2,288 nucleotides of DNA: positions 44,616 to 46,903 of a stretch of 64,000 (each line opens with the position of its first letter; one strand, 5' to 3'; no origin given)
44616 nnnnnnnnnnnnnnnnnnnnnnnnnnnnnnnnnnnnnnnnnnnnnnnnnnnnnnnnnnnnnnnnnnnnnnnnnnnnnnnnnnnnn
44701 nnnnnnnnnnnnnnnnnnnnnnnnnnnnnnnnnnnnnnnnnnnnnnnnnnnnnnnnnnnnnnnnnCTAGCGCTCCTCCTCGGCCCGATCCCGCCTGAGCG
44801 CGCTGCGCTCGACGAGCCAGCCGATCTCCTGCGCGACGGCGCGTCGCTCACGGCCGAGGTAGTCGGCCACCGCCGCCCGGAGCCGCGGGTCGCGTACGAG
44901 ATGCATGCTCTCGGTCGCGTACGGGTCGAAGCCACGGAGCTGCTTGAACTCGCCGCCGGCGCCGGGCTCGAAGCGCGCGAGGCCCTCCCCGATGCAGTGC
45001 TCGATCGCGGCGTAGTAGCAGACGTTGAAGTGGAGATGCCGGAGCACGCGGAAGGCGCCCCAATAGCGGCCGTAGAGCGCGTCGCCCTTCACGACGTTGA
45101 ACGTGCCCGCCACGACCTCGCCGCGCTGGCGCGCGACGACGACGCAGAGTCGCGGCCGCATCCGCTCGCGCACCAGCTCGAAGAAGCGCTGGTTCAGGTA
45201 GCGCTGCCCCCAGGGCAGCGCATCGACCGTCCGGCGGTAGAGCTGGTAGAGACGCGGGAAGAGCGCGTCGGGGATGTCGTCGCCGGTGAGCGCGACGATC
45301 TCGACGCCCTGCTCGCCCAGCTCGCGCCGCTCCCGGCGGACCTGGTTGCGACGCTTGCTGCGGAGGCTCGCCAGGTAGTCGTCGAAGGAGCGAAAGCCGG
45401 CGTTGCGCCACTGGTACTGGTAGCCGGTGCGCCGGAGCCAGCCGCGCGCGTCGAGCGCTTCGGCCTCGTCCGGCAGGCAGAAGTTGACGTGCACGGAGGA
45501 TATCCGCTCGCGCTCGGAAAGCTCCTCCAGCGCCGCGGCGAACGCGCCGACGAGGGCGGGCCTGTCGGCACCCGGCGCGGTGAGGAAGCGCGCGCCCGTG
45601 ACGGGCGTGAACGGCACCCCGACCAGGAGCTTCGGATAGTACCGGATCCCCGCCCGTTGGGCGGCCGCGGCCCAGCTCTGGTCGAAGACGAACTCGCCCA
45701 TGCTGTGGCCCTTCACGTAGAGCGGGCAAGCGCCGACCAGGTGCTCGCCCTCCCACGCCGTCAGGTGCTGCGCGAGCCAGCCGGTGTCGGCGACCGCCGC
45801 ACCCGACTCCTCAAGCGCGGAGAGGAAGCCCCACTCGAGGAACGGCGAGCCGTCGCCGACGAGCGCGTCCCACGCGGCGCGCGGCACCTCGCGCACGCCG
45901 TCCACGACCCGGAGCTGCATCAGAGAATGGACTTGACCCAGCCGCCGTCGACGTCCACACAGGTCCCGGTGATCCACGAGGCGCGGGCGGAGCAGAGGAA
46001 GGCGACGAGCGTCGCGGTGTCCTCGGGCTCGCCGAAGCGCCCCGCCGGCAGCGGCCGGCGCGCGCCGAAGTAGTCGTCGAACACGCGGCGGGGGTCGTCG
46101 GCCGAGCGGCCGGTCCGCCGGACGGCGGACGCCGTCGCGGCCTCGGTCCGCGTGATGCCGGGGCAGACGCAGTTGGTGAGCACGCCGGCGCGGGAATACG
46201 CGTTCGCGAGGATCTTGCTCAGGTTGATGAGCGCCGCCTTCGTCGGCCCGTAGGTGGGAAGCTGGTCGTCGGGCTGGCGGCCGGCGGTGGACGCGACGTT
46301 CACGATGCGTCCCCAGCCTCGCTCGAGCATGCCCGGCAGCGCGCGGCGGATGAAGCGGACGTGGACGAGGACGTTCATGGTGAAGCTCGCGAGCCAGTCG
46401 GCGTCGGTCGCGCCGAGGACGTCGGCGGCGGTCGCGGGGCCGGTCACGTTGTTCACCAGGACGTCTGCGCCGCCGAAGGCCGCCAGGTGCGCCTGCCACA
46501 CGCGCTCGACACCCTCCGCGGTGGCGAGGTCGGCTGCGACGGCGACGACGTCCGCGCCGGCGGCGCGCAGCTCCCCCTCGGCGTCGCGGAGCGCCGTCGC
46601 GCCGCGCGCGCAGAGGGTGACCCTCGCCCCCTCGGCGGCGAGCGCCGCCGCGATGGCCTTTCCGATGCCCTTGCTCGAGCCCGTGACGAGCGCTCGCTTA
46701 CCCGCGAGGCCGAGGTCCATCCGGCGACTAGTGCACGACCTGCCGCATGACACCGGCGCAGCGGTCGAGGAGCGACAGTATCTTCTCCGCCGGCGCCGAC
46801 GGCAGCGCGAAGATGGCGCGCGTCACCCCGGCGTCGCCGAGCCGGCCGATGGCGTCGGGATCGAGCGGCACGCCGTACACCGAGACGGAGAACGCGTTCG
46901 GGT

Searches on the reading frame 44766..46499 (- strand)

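Call 49: search_protein_families(library=pfam, proteins=[window:44766-46499:-], max_evalue=0.001)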
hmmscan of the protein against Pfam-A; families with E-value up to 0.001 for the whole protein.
window:44766-46499:- (577 aa): 2 families
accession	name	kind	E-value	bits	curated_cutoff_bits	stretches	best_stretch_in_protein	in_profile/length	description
PF04339.18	FemAB_like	-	1.6e-138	462.3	27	1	202-569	2-368/369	Peptidogalycan biosysnthesis/recognition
PF13480.13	Acetyltransf_6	-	2.2e-15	57.5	22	1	381-517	1-139/143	Acetyltransferase (GNAT) domain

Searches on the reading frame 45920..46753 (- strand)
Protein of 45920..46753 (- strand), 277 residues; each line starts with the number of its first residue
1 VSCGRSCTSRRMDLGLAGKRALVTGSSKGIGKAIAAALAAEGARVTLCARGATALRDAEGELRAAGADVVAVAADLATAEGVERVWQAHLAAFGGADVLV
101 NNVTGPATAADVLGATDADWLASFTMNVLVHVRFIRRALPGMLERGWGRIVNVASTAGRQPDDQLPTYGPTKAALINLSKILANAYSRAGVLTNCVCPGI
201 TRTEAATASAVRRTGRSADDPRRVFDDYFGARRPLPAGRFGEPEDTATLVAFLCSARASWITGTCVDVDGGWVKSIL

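Call 49: search_protein_families(library=pfam, proteins=[window:45920-46753:-], max_evalue=0.001)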
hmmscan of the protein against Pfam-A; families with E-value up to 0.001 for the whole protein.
window:45920-46753:- (277 aa): 4 families
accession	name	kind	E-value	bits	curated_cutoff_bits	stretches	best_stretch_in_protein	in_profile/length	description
PF00106.31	adh_short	-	5.4e-45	153.7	26.6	1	19-208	1-189/195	short chain dehydrogenase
PF13561.12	adh_short_C2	-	3.9e-44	151.4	27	1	27-272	5-235/236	Enoyl-(Acyl carrier protein) reductase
PF02882.25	THF_DHG_CYH_C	-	6e-06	26.1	27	1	11-74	29-87/160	Tetrahydrofolate dehydrogenase/cyclohydrolase, NAD(P)-binding domain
PF08659.16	KR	-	1.1e-05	25.9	22.6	1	22-92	4-78/180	KR domain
